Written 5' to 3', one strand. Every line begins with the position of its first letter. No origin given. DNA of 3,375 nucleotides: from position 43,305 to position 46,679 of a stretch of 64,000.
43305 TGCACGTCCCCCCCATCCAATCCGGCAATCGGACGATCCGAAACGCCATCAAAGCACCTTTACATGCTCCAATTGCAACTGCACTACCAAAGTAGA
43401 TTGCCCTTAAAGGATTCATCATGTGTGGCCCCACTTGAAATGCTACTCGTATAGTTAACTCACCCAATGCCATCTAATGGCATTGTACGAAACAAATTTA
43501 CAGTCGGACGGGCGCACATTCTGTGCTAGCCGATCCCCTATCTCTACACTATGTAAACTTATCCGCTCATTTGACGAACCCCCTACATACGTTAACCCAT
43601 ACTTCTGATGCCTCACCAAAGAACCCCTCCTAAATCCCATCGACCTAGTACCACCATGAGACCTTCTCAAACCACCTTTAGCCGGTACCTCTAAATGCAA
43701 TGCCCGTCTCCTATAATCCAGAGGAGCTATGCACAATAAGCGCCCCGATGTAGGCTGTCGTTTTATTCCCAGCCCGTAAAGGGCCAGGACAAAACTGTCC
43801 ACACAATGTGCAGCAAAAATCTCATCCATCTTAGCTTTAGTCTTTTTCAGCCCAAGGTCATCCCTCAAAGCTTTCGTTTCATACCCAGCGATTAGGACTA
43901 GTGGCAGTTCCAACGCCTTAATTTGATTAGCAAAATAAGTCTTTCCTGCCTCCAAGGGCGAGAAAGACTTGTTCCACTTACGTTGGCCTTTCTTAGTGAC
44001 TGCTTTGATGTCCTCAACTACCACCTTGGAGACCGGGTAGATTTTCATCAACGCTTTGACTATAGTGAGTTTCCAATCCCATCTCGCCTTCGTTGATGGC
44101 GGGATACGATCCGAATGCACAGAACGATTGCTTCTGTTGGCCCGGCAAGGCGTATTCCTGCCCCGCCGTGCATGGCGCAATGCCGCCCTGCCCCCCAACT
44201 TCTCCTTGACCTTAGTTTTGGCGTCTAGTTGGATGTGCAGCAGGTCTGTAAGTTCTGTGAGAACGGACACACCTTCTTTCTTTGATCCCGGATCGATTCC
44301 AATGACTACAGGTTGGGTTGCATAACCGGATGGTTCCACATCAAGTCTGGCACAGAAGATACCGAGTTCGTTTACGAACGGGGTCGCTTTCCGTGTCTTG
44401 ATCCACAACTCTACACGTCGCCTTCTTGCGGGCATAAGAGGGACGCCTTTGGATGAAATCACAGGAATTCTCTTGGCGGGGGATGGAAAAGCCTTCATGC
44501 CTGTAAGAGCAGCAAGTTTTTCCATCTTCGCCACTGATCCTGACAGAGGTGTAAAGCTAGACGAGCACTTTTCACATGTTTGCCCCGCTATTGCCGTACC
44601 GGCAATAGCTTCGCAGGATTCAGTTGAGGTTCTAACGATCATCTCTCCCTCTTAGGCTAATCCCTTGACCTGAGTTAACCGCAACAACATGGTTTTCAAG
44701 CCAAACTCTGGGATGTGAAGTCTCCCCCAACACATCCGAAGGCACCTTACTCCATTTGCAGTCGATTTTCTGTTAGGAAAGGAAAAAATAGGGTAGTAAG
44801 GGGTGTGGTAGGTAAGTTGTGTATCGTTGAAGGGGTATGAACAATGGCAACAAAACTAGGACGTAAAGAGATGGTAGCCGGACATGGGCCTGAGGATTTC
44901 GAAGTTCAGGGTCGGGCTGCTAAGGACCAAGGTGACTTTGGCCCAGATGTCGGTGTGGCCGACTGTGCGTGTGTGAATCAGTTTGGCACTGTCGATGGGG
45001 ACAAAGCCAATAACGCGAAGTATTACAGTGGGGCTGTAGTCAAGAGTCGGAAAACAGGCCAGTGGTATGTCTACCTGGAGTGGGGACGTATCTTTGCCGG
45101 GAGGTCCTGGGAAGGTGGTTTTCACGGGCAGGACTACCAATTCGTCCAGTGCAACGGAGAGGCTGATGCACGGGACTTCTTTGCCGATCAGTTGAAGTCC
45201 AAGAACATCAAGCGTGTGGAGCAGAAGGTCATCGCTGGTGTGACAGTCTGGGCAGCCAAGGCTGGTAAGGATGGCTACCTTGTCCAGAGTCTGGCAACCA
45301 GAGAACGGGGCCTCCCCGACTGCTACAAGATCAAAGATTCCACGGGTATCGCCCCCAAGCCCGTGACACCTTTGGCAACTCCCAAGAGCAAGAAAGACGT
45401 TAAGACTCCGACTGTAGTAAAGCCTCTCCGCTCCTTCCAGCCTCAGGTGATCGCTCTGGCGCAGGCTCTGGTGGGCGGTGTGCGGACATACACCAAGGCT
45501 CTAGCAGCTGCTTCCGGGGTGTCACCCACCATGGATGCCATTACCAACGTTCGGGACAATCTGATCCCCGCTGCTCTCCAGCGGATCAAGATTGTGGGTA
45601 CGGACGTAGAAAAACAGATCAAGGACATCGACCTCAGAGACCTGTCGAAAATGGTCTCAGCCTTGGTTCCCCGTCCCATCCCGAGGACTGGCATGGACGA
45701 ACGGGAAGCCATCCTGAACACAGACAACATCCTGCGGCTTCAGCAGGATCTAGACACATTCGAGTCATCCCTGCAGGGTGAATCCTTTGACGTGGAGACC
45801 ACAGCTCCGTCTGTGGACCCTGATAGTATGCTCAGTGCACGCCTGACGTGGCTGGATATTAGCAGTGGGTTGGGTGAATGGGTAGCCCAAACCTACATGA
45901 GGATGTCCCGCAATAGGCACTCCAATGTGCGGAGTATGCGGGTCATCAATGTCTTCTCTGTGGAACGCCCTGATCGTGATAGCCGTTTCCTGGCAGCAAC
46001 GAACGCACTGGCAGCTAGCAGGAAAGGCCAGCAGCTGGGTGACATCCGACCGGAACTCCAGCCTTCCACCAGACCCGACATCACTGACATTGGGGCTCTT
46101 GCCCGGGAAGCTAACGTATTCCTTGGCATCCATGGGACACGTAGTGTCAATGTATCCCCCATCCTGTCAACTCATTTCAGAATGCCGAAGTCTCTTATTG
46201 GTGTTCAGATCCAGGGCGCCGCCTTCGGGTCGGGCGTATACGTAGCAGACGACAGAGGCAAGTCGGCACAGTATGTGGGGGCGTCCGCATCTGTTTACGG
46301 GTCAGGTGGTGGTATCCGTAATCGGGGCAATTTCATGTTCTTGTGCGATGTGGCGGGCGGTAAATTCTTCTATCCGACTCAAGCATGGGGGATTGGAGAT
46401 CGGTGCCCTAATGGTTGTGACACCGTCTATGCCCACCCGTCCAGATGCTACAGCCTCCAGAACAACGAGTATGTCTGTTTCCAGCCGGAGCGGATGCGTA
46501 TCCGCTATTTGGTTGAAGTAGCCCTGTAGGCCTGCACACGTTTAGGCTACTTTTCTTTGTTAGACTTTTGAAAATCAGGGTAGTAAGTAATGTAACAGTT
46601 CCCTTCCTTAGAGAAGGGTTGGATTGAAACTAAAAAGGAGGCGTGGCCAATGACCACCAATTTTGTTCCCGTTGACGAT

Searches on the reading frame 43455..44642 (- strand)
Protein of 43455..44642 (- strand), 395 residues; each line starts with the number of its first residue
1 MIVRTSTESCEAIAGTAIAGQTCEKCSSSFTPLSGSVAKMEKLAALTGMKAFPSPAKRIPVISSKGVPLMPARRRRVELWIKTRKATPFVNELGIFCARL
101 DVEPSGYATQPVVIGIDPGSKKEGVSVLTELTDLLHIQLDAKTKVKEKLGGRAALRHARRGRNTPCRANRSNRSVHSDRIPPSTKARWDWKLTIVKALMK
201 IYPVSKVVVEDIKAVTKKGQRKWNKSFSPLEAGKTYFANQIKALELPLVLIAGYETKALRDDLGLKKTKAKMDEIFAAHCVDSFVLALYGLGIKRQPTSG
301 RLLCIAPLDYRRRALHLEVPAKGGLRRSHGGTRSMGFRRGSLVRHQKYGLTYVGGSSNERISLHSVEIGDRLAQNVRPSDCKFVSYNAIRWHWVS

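Call 11: search_protein_families(library=pfam, proteins=[window:43455-44642:-], max_evalue=0.001)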
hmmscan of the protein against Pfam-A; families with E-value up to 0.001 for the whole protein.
window:43455-44642:- (395 aa): 1 family
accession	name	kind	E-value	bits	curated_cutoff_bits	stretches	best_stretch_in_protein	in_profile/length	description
PF14239.11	RRXRR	-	1.3e-32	113.5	25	1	59-218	1-160/174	RRXRR protein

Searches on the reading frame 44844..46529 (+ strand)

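Call 11: search_protein_families(library=pfam, proteins=[window:44844-46529:+], max_evalue=0.001)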
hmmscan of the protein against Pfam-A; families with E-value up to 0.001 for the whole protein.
window:44844-46529:+ (561 aa): 1 family
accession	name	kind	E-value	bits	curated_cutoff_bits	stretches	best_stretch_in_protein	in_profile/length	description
PF00644.27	PARP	-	8.4e-18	65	26.7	1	354-559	14-197/199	Poly(ADP-ribose) polymerase catalytic domain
